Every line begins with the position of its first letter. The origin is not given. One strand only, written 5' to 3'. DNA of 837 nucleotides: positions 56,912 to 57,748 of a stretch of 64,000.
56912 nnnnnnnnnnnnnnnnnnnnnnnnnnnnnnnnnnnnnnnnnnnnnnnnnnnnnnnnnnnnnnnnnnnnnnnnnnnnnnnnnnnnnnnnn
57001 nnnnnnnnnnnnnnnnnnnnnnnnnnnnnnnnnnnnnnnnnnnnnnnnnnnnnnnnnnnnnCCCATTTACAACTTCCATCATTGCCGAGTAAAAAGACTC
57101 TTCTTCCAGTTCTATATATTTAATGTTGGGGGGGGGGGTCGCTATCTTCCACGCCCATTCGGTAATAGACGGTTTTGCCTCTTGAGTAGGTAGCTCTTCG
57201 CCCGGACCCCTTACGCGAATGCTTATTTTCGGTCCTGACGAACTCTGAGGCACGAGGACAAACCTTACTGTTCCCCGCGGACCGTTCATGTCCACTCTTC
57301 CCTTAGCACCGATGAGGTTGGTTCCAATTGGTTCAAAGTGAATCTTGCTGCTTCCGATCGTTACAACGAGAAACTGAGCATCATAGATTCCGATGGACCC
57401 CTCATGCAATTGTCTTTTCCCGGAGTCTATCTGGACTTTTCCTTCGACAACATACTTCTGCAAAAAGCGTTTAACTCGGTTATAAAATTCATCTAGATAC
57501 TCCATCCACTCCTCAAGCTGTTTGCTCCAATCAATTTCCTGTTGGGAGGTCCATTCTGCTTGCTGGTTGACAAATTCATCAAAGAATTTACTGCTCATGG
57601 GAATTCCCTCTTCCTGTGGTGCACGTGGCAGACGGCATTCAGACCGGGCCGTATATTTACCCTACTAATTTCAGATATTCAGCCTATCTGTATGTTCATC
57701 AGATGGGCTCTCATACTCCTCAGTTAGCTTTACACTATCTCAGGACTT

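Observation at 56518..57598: Overlapping two-gene module with a C11 coding homopolymer: possible phase-variable Abi/TA-like locus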

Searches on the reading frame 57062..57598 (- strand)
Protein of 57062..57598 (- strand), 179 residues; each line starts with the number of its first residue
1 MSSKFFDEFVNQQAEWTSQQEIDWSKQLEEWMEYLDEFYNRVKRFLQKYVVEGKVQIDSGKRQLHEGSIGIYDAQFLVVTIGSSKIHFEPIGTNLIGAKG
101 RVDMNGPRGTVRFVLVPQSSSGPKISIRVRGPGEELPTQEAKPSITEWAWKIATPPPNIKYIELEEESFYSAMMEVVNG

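Call 3: search_protein_families(library=pfam, proteins=[window:57062-57598:-], max_evalue=1)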
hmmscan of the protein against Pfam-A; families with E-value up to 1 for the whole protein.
window:57062-57598:- (179 aa): 0 families

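Call 4: search_protein_families(library=padloc, proteins=[window:57062-57598:-], max_evalue=1)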
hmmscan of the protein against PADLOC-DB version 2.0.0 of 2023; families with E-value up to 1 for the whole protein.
window:57062-57598:- (179 aa): 0 families

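Call 5: search_protein_families(library=ncbifam, proteins=[window:57062-57598:-], max_evalue=1)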
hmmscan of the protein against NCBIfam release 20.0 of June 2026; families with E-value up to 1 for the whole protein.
window:57062-57598:- (179 aa): 0 families

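Call 7: find_homologous_proteins(query=window:57062-57598:-, max_evalue=0.01)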
Query window:57062-57598:- (179 aa): 147 proteins with E <= 0.01 among 167 candidates; the best 120 are listed.
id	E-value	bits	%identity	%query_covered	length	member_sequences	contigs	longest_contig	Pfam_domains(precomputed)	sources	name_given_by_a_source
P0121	1.2e-106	372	94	100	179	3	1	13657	-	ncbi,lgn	-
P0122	1.6e-86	307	79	100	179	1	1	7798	-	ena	-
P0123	2.9e-62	227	54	100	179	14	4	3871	-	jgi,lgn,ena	-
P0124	2.9e-60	221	55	100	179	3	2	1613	-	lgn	-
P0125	4.3e-59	217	56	97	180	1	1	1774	-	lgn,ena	-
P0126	1.5e-58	215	56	100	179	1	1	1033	-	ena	-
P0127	2.9e-58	214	56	99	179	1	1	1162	-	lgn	-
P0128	2.6e-57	211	53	97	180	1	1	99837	-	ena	-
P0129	2.9e-57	211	54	100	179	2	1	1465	-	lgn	-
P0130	3.4e-57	211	56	100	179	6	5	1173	-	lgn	-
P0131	4.7e-57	210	53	100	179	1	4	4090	-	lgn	-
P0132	6.3e-57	210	55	100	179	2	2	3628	-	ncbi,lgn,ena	-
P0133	7.1e-57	210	53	100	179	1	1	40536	-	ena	-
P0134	8.5e-57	210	54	100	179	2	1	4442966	-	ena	-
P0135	8.6e-57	210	53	100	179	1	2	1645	-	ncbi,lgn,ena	-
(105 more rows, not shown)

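Call 13: find_encoding_contigs(protein=P0121, flank=6000, max_places=4)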
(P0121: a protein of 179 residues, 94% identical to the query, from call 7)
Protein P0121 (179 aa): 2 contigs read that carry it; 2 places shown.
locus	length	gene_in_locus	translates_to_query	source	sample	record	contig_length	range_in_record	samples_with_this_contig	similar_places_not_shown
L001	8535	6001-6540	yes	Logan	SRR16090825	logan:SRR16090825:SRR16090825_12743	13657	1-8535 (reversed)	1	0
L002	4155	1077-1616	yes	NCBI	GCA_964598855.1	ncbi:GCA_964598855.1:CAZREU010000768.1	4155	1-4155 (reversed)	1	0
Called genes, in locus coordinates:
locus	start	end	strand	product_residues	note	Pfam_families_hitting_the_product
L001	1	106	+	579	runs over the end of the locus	PF03235:GmrSD_N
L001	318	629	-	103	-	PF12441:CopG_antitoxin (weak)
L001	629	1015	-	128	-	-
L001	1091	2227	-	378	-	PF13580:SIS_2 (faint), PF01380:SIS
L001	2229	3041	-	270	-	PF03437:BtpA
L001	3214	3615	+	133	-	PF13577:SnoaL_4, PF12680:SnoaL_2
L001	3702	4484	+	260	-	PF03746:LamB_YcsF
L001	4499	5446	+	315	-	PF08450:SGL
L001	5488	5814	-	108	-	-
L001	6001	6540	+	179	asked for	-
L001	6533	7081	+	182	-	-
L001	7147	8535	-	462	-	?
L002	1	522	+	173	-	?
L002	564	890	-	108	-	-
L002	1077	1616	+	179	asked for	-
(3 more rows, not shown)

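Call 14: find_encoding_contigs(protein=P0122, flank=6000, max_places=4)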
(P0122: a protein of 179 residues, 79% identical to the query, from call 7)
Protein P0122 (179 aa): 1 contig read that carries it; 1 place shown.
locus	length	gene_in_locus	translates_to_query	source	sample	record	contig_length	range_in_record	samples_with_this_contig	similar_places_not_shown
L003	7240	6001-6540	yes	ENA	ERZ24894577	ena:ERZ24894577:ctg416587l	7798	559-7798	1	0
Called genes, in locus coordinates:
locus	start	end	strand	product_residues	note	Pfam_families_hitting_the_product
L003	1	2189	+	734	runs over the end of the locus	PF01555:N6_N4_Mtase (faint)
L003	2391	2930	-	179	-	-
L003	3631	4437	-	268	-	PF17278:DUF5343 (weak)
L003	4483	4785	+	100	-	-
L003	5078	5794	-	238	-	PF12760:Zn_ribbon_IS1595, PF12762:DDE_Tnp_IS1595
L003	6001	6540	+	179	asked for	-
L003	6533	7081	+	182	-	-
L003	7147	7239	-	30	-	?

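Call 16: find_related_loci(query=A1, collection=genome_contigs, flank=5000)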
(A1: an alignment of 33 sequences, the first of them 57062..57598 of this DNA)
Query A1 (179 aa) in genome_contigs; peptide patterns used: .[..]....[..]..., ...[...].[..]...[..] (x = any residue, [..] = any of these).
152 stretches matched a pattern; 112 encode a relative of the query (tblastn E <= 1e-3); the best 80 are kept; 80 distinct loci.
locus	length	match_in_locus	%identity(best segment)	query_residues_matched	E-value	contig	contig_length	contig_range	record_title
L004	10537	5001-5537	53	1-179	4e-66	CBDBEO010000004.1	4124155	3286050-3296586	MAG: uncultured Candidatus Binatia bacterium isolate d69ef4bc-d7cd-432e-8a93-c2be756c76d7 genome assembly, contig: conti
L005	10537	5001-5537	53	1-179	4e-62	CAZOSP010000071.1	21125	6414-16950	MAG TPA_asm: uncultured Thiomargarita sp. isolate SRP141376_co5_251 genome assembly, contig: NODE_6042_length_21125_cov_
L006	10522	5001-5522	53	6-179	3e-61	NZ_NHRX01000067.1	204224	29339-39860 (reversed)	Rhodocyclus purpureus strain DSM 168 scaffold0067, whole genome shotgun sequence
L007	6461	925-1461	54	1-179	8e-61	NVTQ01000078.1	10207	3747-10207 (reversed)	MAG: Proteobacteria bacterium isolate NORP111 Contig_source1383C_10488, whole genome shotgun sequence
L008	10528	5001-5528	52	6-179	2e-60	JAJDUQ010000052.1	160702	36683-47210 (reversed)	MAG: Gammaproteobacteria bacterium isolate jk18x1bzbins.85 k141_1282606, whole genome shotgun sequence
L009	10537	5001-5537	55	1-179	2e-58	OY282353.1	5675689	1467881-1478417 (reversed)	MAG: uncultured Gammaproteobacteria bacterium genome assembly, chromosome: 1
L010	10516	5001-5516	53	6-179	1e-57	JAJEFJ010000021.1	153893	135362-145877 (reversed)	MAG: Candidatus Latescibacterota bacterium isolate p16x43bins.30 k141_725891, whole genome shotgun sequence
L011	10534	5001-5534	53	1-178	3e-57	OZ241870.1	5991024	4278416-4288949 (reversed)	MAG: Gammaproteobacteria bacterium isolate ca35ea08-545d-4259-bb59-35f508f037d2 genome assembly, chromosome: 1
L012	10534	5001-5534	52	1-178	2e-56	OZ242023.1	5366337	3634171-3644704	MAG: Gammaproteobacteria bacterium isolate bb6fca1c-7aa0-4b6b-ab67-8beeb69306b8 genome assembly, chromosome: 1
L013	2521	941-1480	49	1-179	5e-56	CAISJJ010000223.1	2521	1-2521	MAG: uncultured Bacteroidales bacterium isolate Ja1_bin-1976 genome assembly, contig: bin-1976:223/547, whole genome sho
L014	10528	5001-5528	51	1-179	5e-54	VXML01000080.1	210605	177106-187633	MAG: Gemmatimonadetes bacterium isolate SB0661_bin_36 NODE_64_length_210605_cov_75.489394, whole genome shotgun sequence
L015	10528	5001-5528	52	1-179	6e-54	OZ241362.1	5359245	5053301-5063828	MAG: Candidatus Latescibacterota bacterium isolate 7df831f4-54e1-479f-8521-a5e6456f6651 genome assembly, chromosome: 1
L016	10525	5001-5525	50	1-179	1e-53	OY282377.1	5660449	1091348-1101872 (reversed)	MAG: uncultured Latescibacteria bacterium genome assembly, chromosome: 1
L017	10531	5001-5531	49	1-179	2e-53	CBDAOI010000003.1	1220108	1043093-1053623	MAG: Spirochaetia bacterium isolate d3bce0ab-2dc1-46b8-a379-b64c181c762d genome assembly, contig: contig_3, whole genome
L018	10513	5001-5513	52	6-179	4e-53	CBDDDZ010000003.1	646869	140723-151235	MAG: Candidatus Latescibacterota bacterium isolate 2fef8444-24d4-470e-a0f0-8c307ac56c94 genome assembly, contig: contig_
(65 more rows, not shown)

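Call 25: predict_structure(alignment_id=A1)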
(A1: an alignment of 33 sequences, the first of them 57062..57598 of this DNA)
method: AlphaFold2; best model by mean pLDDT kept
length: 179 residues; sequences in the alignment: 33
mean_pLDDT: 84.1   pTM: 0.74
mean pLDDT of the five models: 84.1, 84.1, 83.9, 82.8, 81.8
residues with pLDDT >= 90: 105; 70-90: 38; 50-70: 14; < 50: 22
segments of 3 or more residues with pLDDT < 50: 16-20, 126-132, 136-144
pLDDT, mean of each block of 10 residues (from residue 1): 75 55 84 97 98 98 90 97 96 85 97 94 59 47 66 90 97 90
secondary structure, 60 per line:
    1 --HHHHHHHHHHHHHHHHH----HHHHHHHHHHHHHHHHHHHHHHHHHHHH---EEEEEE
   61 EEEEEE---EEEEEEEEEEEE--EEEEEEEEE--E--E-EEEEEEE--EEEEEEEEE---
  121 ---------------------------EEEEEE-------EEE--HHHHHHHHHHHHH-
elements in order: H3-19 H24-51 E55-66 E70-81 E84-92 E100-106 E109-117 E148-153 E161-163 H166-178

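Call 29: fold_search(model_id=the predicted structure, library=pdb)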
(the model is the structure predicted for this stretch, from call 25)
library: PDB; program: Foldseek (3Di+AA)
matches with E <= 10: 414; with E <= 0.001: 0
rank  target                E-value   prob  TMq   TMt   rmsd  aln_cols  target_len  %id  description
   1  1nty                  2.0e-01  0.15  0.16  0.10  15.3       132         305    8  Crystal structure of the first DH/PH domain of Trio to 1.7 A (released 2004-06-29)
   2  1btk_B                4.4e-01  0.08  0.14  0.15  15.4       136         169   12  PH DOMAIN AND BTK MOTIF FROM BRUTON'S TYROSINE KINASE MUTANT R28C (released 1997-09-17)
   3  3w1h_E                5.5e-01  0.72  0.22  0.11   3.8        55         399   11  Crystal structure of the selenocysteine synthase SelA from Aquifex aeolicus (released 2013-06-05)
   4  8d33_C                6.2e-01  0.08  0.12  0.07  15.0       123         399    7  Human mitochondrial DNA polymerase gamma ternary complex with GC basepair (released 2023-05-24)
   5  3w1h_D                6.9e-01  0.66  0.22  0.11   3.8        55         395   11  Crystal structure of the selenocysteine synthase SelA from Aquifex aeolicus (released 2013-06-05)
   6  9y4c_C                6.9e-01  0.08  0.12  0.07  15.3       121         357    7  Strand displacement state I of Human mitochondrial DNA polymerase gamma ternary complex (released 2026-02-18)
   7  7aeb_Y                7.3e-01  0.02  0.11  0.13  17.1       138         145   11  Cryo-EM structure of an extracellular contractile injection system in marine bacterium Algoriphagus machipongonensis,  (released 2022-02-16)
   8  1b55_A                8.1e-01  0.06  0.14  0.14  16.1       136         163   12  PH DOMAIN FROM BRUTON'S TYROSINE KINASE IN COMPLEX WITH INOSITOL 1,3,4,5-TETRAKISPHOSPHATE (released 1999-06-15)
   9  3w1h_A                8.6e-01  0.60  0.22  0.10   3.8        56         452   11  Crystal structure of the selenocysteine synthase SelA from Aquifex aeolicus (released 2013-06-05)
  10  7ogk_A                8.6e-01  0.10  0.14  0.05  13.2        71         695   13  A cooperative PNPase-Hfq-RNA carrier complex facilitates bacterial riboregulation. PNPase-3'ETS(leuZ) (released 2021-07-07)
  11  3gcm_B                1.0e+00  0.10  0.15  0.06  13.0        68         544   15  Crystal Structure of E. coli polynucleotide phosphorylase bound to RNA and RNase E (released 2009-06-09)
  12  5ym6_A                1.1e+00  0.25  0.20  0.31   6.1        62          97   13  Crystal Structure of porcine delta coronavirus nsp9 (released 2018-06-13)
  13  7ogm_L                1.1e+00  0.10  0.15  0.05  11.8        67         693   15  A cooperative PNPase-Hfq-RNA carrier complex facilitates bacterial riboregulation. PNPase-3'ETS(leuZ)-Hfq (released 2021-07-07)
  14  9qh0_A                1.1e+00  0.09  0.14  0.06  13.2        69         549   13  Escherichia coli polynucleotide phosphorylase in complex with recognition site of RNase E (released 2025-04-23)
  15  2yry_MODEL_1_A        1.1e+00  0.05  0.12  0.16  15.2       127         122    9  Solution structure of the PH domain of Pleckstrin homology domain-containing family A member 6 from human (released 2007-10-09)
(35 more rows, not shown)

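Call 32: search_solved_structures(query=A1, max_evalue=10, show_alignments=2)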
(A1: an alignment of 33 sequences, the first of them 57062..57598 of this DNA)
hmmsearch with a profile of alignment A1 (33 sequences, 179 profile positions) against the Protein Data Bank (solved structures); distinct sequences matched with E-value up to 10: 4.
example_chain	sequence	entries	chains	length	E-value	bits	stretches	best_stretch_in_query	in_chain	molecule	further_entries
9ugr_A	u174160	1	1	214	0.052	16.3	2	20-56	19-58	Syn-F4-Link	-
8h7c_A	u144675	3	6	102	1.4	11.6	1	20-56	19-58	De novo ferric enterobactin esterase Syn-F4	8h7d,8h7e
8t7c_A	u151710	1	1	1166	3.7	10.2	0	113-166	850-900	1-phosphatidylinositol 4,5-bisphosphate phosphodiesterase gamma-2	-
6kos_A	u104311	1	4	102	9.6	8.9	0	13-63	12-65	SUWA (Super WA20)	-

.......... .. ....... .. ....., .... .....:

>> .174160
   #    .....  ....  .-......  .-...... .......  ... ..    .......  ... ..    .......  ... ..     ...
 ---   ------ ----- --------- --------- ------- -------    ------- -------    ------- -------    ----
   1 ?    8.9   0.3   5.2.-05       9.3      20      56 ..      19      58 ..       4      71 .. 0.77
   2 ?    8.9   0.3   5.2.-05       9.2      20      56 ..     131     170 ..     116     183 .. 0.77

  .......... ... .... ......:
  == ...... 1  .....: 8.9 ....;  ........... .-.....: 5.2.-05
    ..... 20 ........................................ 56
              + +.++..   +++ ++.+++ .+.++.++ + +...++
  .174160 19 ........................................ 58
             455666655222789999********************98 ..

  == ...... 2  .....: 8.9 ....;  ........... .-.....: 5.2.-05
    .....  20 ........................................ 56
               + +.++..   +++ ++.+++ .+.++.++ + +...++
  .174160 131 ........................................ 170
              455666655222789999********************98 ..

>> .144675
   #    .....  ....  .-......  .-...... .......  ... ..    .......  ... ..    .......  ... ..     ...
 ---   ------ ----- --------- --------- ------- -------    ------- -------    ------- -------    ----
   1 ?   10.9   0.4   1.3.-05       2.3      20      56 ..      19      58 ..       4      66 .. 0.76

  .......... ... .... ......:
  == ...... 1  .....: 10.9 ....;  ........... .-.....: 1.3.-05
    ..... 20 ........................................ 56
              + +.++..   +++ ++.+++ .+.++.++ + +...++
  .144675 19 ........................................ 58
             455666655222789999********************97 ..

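Call 40: search_protein_families(library=pfam, alignment_id=A3, max_evalue=0.00001)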
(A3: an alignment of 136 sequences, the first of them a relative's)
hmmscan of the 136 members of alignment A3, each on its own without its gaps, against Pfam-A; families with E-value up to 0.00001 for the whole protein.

A. member 1, L004:6232-7356:- (375 aa): 0 families

B. families by the number of members that match (of 136 scanned): 128 families (the first 25 are shown)
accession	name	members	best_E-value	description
PF13378.12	MR_MLE_C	4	3e-45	Enolase C-terminal domain-like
PF02746.21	MR_MLE_N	4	1.2e-11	Mandelate racemase / muconate lactonizing enzyme, N-terminal domain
PF00155.27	Aminotran_1_2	3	1.1e-68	Aminotransferase class I and II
PF07992.20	Pyr_redox_2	3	5.8e-52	Pyridine nucleotide-disulphide oxidoreductase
PF13738.12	Pyr_redox_3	3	3e-21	Pyridine nucleotide-disulphide oxidoreductase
PF13304.12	AAA_21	3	2.8e-19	AAA domain, putative AbiEii toxin, Type IV TA system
PF00583.31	Acetyltransf_1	3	3.8e-17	Acetyltransferase (GNAT) family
PF00070.33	Pyr_redox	3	3.8e-17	Pyridine nucleotide-disulphide oxidoreductase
PF13175.12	AAA_15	3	4.7e-16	AAA ATPase domain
PF13508.13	Acetyltransf_7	3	3.7e-10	Acetyltransferase (GNAT) domain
PF13673.13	Acetyltransf_10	3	2.6e-07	Acetyltransferase (GNAT) domain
PF00817.25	IMS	2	2.9e-39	impB/mucB/samB family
PF02586.19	SRAP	2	3.5e-32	SOS response associated peptidase (SRAP)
PF01408.29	GFO_IDH_MocA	2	1.6e-26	Oxidoreductase family, NAD-binding Rossmann fold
PF14302.11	DUF4377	2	9.9e-24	Domain of unknown function (DUF4377)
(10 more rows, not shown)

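Call 41: search_protein_families(library=padloc, alignment_id=A3, max_evalue=0.00001)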
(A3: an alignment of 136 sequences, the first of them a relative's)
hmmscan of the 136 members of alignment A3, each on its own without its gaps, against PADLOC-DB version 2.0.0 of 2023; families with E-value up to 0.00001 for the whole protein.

A. member 1, L004:6232-7356:- (375 aa): 0 families

B. families by the number of members that match (of 136 scanned): 167 families (the first 25 are shown)
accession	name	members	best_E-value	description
PDLC04134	mad2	4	4.7e-15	mads_2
PDLC00307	PtuA1|PtuA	3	1.1e-157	AAA ATPase domain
PDLC00270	PtuA1|PtuA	3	2.2e-114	AAA ATPase domain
PDLC02980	AriA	3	2.1e-24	-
PDLC00271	PtuA1|PtuA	3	6.9e-22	AAA ATPase domain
PDLC00278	PtuA1|PtuA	3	1.2e-20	AAA ATPase domain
PDLC00310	PtuA1|PtuA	3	1.2e-19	AAA ATPase domain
PDLC00305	PtuA1|PtuA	3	4e-19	AAA ATPase domain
PDLC00279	PtuA1|PtuA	3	2.9e-17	AAA ATPase domain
PDLC00295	PtuA1|PtuA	3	3.4e-17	AAA ATPase domain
PDLC00309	PtuA1|PtuA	3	3.9e-17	AAA ATPase domain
PDLC02913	ATPase_I-A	3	4.8e-17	-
PDLC00311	PtuA1|PtuA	3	4.8e-17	AAA ATPase domain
PDLC00298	PtuA1|PtuA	3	1.1e-16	AAA ATPase domain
PDLC02979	AriA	3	2.3e-16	-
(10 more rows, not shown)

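Call 49: search_protein_representatives(alignment_id=A1)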
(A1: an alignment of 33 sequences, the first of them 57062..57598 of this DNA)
Query: 33 sequences, 179 profile positions. Proteins with E-value up to 0.001 (for the whole library): 2084; up to 1e-10: 1124; up to 1e-30: 357. The best 150 are listed.
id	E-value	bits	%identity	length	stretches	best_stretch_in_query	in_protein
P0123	6.9e-76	270.0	-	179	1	1-179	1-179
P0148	1.1e-72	259.5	-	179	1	1-179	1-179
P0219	1.6e-71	255.8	-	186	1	1-179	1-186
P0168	4.4e-69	247.9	-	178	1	1-179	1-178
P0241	1.1e-67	243.3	-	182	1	2-179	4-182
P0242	3.4e-66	238.4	-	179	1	1-179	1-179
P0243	1.3e-62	226.8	-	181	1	1-179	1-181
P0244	2.8e-61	222.4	-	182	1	1-179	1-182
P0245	6.0e-61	221.3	-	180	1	3-179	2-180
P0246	2.4e-60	219.4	-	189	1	1-179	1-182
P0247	1.7e-59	216.6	-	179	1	1-179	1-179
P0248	1.2e-58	213.8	-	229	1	5-177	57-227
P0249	1.4e-57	210.4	-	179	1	1-179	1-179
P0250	1.6e-57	210.2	-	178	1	1-179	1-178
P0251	1.7e-57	210.1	-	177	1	1-179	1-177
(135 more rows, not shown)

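Call 52: list_cluster_members(proteins=[window:57062-57598:-, P0121, P0122, window:56521-57066:-, P0001, P0002])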
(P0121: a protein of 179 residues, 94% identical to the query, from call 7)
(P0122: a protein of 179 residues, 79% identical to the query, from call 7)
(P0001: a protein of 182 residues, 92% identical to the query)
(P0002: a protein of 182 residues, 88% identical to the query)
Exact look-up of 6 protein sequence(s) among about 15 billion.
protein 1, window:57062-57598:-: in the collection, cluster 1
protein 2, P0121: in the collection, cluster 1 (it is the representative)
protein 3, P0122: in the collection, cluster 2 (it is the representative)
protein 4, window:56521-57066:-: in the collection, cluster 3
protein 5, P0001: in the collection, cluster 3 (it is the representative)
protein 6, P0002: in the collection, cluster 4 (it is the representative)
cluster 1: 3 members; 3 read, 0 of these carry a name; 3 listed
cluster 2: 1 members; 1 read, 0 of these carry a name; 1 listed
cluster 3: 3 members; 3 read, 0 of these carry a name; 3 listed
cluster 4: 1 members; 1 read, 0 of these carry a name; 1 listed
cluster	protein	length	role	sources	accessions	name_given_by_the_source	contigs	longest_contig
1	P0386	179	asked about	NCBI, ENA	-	-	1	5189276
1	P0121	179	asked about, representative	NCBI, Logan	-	-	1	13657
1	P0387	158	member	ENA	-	-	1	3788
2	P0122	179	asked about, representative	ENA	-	-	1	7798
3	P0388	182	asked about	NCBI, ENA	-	-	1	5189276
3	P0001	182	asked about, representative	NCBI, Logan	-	-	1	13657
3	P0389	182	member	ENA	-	-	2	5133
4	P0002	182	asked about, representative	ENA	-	-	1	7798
